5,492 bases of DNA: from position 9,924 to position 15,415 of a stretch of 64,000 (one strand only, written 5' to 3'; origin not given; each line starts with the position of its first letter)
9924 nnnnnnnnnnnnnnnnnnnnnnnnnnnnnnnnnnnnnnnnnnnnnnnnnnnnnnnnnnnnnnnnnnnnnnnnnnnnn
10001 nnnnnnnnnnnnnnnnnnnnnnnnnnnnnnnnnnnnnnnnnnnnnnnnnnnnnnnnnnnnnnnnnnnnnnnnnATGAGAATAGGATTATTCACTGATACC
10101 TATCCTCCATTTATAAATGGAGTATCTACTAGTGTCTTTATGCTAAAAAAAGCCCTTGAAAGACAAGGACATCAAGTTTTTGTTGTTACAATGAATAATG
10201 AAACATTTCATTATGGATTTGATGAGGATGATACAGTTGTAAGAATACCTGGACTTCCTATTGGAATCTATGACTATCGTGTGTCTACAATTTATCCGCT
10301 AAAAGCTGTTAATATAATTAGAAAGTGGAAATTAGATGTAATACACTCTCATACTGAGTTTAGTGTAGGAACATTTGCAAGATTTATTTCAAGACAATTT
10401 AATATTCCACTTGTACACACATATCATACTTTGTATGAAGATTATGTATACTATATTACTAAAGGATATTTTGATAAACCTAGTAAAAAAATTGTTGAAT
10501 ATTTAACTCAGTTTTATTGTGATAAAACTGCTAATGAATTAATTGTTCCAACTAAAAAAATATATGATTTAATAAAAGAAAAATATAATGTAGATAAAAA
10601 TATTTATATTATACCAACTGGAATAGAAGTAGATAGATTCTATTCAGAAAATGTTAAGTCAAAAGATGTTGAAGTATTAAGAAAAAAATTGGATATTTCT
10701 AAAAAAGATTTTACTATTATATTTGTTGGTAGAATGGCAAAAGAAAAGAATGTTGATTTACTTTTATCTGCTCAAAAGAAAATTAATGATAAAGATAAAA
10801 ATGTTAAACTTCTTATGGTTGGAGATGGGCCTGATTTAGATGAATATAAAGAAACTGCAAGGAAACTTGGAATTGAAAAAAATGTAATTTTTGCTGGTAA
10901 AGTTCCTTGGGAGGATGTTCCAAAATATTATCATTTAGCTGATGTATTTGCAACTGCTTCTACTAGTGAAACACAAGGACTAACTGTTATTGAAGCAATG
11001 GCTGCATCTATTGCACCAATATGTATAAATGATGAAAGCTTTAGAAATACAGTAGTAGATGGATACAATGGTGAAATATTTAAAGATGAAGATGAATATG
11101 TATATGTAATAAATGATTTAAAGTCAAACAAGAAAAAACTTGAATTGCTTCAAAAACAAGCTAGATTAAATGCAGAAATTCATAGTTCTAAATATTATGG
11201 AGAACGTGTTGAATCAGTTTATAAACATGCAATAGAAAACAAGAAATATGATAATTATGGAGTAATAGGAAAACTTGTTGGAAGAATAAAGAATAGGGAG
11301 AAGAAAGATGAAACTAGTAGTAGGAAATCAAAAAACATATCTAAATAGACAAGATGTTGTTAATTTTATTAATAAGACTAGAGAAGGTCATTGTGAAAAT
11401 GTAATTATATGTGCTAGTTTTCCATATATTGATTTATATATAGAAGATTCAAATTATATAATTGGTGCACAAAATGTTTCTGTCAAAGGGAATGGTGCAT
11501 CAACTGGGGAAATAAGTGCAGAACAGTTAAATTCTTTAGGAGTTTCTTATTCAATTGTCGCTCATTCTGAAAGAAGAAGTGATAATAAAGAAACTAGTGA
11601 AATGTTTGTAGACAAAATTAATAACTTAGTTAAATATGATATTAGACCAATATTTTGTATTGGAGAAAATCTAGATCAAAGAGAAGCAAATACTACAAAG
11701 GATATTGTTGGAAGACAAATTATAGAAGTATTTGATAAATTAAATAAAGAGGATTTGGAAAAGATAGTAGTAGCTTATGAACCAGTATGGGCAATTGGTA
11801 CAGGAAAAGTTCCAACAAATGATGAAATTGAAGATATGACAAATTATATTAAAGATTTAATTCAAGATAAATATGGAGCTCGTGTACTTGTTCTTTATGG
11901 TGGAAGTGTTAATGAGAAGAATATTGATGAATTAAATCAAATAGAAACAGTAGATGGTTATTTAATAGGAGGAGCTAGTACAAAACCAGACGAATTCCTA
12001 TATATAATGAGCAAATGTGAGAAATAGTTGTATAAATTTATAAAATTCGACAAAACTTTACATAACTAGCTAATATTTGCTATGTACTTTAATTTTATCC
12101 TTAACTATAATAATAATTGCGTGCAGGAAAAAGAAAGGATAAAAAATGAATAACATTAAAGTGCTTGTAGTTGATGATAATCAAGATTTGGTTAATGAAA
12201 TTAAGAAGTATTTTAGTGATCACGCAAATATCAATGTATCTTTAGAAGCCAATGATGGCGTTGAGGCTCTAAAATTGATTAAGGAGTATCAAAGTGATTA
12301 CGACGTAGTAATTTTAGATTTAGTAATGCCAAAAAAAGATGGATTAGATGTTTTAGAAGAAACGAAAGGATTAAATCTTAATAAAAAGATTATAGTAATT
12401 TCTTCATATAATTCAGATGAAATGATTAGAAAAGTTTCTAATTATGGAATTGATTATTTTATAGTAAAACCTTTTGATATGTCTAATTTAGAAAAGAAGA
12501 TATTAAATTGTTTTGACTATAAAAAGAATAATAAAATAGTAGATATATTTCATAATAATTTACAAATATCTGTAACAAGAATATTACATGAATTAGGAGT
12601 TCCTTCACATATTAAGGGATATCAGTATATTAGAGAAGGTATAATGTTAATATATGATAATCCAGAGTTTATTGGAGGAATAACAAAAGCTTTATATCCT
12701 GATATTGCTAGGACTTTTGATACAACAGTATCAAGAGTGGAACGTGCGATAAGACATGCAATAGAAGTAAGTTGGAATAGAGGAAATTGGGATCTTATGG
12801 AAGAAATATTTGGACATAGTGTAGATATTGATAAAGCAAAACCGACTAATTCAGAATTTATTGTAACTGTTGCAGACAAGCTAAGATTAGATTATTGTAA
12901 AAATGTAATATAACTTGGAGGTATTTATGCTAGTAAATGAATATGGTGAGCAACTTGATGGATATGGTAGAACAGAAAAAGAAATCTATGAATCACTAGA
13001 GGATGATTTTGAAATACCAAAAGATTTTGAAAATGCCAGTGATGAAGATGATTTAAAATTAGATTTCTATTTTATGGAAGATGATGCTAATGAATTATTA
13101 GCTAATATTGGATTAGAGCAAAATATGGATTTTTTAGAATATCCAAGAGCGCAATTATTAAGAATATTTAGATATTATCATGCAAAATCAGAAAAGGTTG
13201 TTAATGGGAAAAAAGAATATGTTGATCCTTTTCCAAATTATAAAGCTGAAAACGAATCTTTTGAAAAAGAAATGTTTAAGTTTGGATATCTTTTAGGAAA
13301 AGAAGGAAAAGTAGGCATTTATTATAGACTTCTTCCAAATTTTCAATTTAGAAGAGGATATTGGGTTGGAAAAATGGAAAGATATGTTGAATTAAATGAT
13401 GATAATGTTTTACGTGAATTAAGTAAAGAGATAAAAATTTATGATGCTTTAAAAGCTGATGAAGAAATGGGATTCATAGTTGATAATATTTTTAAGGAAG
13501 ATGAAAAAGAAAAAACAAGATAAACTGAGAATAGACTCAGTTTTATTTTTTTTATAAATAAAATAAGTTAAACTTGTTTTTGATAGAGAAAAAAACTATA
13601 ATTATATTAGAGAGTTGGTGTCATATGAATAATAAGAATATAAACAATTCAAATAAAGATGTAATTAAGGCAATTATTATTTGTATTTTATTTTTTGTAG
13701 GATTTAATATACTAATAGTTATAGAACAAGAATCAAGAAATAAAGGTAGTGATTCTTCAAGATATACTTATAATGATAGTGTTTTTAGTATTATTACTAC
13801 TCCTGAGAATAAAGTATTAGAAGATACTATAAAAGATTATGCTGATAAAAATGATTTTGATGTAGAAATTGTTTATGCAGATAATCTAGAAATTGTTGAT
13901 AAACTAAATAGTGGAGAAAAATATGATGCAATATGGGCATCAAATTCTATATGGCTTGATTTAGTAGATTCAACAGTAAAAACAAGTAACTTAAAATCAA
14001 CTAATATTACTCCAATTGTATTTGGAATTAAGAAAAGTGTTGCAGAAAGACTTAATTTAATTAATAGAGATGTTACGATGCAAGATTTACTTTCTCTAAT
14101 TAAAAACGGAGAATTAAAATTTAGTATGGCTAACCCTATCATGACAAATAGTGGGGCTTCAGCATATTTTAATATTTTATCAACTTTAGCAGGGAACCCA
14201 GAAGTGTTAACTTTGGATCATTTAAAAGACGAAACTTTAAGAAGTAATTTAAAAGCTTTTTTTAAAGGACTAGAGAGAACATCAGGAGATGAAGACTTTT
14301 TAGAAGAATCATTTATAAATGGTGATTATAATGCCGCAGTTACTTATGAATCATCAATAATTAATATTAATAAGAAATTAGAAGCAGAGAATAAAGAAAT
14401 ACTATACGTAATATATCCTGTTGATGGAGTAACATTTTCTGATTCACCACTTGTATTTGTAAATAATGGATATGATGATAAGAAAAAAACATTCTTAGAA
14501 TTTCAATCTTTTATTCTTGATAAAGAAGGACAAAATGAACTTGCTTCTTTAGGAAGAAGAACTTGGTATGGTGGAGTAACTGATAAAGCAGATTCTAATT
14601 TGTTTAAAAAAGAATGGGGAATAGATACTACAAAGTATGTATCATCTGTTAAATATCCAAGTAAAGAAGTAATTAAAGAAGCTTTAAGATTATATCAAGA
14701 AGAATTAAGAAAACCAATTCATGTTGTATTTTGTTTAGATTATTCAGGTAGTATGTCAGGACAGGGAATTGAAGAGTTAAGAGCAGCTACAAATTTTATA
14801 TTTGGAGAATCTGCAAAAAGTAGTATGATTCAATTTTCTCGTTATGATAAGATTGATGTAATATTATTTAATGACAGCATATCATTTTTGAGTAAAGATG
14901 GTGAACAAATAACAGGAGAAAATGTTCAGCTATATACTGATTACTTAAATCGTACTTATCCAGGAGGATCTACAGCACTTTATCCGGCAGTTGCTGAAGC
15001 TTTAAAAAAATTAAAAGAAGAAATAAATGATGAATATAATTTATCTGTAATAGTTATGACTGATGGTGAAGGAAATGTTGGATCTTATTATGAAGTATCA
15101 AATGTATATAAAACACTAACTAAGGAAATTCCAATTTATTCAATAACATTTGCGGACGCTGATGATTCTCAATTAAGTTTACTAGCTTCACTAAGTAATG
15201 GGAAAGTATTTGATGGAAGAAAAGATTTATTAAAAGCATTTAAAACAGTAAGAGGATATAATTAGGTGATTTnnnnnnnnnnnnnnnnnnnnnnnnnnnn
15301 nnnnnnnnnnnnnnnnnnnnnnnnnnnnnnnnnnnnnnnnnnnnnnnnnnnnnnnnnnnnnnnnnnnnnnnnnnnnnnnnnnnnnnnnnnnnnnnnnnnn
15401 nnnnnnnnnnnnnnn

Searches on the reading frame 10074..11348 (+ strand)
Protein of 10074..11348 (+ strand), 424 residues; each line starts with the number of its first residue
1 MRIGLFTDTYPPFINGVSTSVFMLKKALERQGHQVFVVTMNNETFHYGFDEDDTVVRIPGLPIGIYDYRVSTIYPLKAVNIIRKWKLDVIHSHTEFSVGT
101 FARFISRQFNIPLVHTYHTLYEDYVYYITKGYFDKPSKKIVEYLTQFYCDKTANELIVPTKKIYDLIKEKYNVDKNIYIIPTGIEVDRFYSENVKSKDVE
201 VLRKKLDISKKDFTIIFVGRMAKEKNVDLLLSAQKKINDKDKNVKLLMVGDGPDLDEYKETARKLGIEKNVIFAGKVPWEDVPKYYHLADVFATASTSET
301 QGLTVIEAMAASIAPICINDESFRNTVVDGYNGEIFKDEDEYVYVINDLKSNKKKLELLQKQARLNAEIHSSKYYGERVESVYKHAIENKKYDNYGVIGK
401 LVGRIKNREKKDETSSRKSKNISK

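Call 26: search_protein_families(library=pfam, proteins=[window:10074-11348:+], max_evalue=0.0001)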
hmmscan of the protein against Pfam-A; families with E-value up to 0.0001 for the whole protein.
window:10074-11348:+ (424 aa): 6 families
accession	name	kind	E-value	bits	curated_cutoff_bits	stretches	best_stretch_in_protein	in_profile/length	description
PF00534.26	Glycos_transf_1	-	4.1e-41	140.8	26.4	1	200-364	3-170/172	Glycosyl transferases group 1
PF13439.12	Glyco_transf_4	-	6e-31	108.2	28.5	1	14-188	1-170/170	Glycosyltransferase Family 4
PF13692.12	Glyco_trans_1_4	-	9.3e-29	100.9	27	1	213-349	2-139/142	Glycosyl transferases group 1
PF13579.12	Glyco_trans_4_4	-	3.1e-15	57.3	29.7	1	15-182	1-157/158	Glycosyl transferase 4-like domain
PF13477.12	Glyco_trans_4_2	-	5.7e-08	33.5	23.4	1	21-120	13-109/139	Glycosyl transferase 4-like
PF20706.3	GT4-conflict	-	7.5e-06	25.6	26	1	16-322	13-314/385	Family 4 Glycosyltransferase in conflict systems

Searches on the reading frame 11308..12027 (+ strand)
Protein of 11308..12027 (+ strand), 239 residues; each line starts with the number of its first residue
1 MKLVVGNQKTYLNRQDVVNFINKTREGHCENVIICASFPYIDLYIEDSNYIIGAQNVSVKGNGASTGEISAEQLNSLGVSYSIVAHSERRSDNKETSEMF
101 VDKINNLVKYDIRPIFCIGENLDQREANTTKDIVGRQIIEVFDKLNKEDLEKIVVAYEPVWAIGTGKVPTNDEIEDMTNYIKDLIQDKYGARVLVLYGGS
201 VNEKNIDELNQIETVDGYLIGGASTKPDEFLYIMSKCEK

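Call 26: search_protein_families(library=pfam, proteins=[window:11308-12027:+], max_evalue=0.0001)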
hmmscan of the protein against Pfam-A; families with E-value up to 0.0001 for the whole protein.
window:11308-12027:+ (239 aa): 1 family
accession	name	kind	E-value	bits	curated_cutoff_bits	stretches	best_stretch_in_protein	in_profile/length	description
PF00121.24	TIM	-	8.7e-73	245.3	20.1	1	2-236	1-244/245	Triosephosphate isomerase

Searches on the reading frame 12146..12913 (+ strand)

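Call 26: search_protein_families(library=pfam, proteins=[window:12146-12913:+], max_evalue=0.0001)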
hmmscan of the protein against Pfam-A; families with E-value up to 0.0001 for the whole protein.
window:12146-12913:+ (255 aa): 2 families
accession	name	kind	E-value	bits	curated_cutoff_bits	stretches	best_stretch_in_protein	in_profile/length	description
PF08769.17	Spo0A_C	-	1.5e-40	137.8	25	1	143-246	1-104/104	Sporulation initiation factor Spo0A C terminal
PF00072.30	Response_reg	-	4.2e-24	85.3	30.2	1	6-119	1-110/111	Response regulator receiver domain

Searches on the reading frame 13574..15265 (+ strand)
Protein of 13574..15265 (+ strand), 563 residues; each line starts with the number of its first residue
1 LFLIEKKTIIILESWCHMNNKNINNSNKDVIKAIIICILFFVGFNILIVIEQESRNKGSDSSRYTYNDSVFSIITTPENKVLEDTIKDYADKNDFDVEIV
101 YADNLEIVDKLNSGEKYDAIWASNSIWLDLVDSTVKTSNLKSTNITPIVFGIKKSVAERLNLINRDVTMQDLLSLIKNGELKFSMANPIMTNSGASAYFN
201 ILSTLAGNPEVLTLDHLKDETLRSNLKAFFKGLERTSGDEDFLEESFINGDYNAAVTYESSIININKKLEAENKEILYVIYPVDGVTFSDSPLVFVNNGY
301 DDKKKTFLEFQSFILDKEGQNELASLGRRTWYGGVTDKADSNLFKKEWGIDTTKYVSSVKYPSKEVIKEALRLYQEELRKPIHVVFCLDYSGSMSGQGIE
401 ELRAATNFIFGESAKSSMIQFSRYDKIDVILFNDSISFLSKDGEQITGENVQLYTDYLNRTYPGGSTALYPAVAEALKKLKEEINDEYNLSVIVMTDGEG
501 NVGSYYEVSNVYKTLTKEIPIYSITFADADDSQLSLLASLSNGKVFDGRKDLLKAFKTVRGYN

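Call 6: search_protein_families(library=ncbifam, proteins=[window:13574-15265:+], max_evalue=0.001)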
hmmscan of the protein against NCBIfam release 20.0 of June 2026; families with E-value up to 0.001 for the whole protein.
window:13574-15265:+ (563 aa): 2 families
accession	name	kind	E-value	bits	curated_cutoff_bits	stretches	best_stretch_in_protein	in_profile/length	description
TIGR03788.1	marine_srt_targ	equivalog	3.2e-11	42.4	551.65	1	338-499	238-380/629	marine proteobacterial sortase target protein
TIGR02442.1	Cob-chelat-sub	hypoth_equivalog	3.5e-05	22.5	779.45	1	367-504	458-587/641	putative cobaltochelatase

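Call 26: search_protein_families(library=pfam, proteins=[window:13574-15265:+], max_evalue=0.0001)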
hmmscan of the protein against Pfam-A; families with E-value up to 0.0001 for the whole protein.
window:13574-15265:+ (563 aa): 5 families
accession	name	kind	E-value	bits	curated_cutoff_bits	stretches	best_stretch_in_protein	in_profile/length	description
PF00092.34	VWA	-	3.6e-13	50.5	23.8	1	384-546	2-160/174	von Willebrand factor type A domain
PF13531.11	SBP_bac_11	-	1.2e-10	42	25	1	80-327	11-225/227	Bacterial extracellular solute-binding protein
PF13416.11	SBP_bac_8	-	7e-08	33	27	1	236-339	172-265/279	Bacterial extracellular solute-binding protein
PF13768.12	VWA_3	-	3.8e-07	30.7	27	1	383-544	2-152/155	von Willebrand factor type A domain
PF13519.12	VWA_2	-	2.2e-06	28.7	27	1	384-499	1-107/107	von Willebrand factor type A domain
